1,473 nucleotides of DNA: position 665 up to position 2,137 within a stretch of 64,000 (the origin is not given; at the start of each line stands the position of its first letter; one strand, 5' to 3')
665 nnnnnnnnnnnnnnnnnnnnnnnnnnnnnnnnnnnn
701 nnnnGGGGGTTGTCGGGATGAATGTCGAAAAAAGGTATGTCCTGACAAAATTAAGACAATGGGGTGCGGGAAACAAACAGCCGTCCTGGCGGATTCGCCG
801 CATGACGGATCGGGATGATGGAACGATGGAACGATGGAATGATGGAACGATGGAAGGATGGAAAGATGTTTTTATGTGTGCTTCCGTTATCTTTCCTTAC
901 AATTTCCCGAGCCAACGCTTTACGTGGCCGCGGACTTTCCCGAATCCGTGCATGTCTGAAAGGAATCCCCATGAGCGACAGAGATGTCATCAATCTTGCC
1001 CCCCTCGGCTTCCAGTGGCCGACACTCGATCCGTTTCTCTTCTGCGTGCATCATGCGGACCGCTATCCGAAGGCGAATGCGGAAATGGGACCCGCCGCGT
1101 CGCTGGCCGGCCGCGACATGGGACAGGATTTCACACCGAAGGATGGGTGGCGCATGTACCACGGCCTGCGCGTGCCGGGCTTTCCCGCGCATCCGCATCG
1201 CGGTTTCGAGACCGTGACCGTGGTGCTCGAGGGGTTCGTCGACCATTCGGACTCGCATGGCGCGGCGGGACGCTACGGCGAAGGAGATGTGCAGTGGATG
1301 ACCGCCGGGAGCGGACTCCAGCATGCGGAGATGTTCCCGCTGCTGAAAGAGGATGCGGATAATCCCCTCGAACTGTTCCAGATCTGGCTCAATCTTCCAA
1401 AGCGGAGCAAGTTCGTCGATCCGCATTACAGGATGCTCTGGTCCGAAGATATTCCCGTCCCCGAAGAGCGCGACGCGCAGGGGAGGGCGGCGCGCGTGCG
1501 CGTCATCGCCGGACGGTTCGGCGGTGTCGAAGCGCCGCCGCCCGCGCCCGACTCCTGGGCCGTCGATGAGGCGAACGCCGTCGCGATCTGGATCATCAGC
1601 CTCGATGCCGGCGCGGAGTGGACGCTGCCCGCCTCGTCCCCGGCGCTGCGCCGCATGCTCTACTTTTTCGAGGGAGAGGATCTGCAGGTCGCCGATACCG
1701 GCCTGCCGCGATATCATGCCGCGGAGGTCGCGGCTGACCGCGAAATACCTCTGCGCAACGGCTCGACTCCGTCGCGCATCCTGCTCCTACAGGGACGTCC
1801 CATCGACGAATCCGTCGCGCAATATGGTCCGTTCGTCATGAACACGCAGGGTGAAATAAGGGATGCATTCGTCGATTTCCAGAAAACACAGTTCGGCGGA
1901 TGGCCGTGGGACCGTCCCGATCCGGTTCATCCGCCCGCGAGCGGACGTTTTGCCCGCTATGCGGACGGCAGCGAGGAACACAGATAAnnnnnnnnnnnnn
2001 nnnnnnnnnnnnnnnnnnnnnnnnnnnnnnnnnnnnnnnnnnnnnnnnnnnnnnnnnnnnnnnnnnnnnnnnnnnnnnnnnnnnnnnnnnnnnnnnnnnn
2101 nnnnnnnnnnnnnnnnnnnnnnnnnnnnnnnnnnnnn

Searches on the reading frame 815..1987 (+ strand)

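Call 66: search_protein_families(library=pfam, proteins=[window:815-1987:+], max_evalue=0.0001)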
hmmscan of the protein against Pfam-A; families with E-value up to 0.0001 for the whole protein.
window:815-1987:+ (390 aa): 2 families
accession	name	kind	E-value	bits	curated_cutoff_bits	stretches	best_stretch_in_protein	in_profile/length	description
PF02678.22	Pirin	-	2.5e-24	85.8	26.1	1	120-192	39-108/108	Pirin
PF05726.19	Pirin_C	-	3.1e-20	72.9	27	1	261-361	4-103/103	Pirin C-terminal cupin domain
